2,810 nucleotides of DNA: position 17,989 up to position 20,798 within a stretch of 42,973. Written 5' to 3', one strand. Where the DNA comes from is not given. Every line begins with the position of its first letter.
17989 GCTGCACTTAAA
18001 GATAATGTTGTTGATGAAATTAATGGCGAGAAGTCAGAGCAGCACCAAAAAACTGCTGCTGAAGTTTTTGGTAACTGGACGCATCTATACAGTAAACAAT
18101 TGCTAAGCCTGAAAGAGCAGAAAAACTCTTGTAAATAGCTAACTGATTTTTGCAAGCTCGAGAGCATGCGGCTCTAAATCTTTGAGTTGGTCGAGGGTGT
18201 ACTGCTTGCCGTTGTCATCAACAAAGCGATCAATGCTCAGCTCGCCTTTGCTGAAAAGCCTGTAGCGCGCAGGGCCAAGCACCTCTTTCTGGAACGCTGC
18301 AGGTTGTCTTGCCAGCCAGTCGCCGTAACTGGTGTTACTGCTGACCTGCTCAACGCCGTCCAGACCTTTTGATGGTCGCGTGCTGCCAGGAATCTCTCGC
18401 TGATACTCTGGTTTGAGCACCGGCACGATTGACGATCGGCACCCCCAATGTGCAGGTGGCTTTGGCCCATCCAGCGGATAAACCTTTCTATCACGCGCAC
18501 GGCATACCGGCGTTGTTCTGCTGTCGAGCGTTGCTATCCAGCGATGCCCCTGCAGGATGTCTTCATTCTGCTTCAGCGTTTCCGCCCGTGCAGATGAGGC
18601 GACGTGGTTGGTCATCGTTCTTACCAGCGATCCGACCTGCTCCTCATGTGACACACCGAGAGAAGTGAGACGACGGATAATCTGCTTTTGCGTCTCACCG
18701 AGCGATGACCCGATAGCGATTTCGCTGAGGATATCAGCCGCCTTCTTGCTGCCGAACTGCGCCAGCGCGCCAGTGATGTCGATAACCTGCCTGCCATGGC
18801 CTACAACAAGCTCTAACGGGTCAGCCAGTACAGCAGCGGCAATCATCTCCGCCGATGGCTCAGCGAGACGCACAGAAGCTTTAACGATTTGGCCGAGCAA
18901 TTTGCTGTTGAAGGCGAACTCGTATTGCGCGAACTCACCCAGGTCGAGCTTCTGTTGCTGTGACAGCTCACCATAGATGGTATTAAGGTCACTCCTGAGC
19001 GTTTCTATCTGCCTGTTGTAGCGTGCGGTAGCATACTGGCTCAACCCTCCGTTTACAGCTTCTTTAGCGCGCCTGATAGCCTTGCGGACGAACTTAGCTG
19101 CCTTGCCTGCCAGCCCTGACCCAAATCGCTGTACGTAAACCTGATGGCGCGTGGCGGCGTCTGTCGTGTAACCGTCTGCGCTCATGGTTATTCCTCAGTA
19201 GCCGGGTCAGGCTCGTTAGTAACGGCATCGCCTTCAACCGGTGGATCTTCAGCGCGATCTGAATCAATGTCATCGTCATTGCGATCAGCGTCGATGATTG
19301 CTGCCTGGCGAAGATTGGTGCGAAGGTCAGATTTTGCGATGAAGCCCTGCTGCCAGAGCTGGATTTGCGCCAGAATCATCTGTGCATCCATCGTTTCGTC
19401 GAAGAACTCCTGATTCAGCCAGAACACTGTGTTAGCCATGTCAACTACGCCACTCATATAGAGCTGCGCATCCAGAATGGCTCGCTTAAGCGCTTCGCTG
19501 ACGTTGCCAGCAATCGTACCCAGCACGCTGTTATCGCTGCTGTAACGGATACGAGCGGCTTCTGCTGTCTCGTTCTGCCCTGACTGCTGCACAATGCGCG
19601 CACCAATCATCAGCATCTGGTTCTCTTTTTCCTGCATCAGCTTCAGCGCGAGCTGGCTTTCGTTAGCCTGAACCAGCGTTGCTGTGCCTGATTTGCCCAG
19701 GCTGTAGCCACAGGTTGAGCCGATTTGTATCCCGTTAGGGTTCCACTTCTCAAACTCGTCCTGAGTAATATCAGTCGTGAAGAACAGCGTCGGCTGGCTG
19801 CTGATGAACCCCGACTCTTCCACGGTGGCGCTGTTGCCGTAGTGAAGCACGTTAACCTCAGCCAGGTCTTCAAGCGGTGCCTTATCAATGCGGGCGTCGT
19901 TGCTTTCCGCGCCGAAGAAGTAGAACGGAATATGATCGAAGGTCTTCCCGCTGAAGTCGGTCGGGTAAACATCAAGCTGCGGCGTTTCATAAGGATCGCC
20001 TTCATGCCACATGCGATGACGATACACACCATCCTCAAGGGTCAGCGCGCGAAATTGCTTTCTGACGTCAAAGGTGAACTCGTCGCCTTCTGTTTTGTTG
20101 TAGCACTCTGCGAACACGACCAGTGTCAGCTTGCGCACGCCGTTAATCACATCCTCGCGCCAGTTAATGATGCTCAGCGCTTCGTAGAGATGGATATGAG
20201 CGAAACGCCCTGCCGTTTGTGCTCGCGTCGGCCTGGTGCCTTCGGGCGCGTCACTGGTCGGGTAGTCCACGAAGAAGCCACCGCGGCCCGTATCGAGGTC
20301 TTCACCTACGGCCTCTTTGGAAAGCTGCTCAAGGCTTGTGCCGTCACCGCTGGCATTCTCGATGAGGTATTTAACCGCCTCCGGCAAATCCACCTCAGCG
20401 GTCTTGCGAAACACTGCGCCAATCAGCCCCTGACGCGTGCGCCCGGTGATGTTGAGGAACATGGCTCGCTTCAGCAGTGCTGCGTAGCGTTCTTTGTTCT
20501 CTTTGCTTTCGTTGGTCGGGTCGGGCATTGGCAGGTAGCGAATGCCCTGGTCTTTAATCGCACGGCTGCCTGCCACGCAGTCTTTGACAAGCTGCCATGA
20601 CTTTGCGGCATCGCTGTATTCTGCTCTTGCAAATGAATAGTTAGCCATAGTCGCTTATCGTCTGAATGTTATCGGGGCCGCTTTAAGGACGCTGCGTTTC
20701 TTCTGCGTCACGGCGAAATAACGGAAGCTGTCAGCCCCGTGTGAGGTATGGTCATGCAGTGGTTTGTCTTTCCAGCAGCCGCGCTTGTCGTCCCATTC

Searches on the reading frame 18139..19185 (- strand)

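Call 67: search_protein_families(library=pfam, proteins=[window:18139-19185:-], max_evalue=0.0001)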
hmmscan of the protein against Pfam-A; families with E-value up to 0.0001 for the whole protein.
window:18139-19185:- (348 aa): 1 family
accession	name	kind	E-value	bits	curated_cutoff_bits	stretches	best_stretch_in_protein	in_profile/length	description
PF04233.19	Phage_Mu_F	-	8.2e-10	39.9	29.6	1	152-253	3-111/112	Phage Mu protein F like protein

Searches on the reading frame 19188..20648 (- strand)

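Call 67: search_protein_families(library=pfam, proteins=[window:19188-20648:-], max_evalue=0.0001)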
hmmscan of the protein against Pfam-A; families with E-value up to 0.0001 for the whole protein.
window:19188-20648:- (486 aa): 1 family
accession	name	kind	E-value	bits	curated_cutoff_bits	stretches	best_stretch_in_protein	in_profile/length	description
PF13264.11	DUF4055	-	2.6e-25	89.6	25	1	258-391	1-133/140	Domain of unknown function (DUF4055)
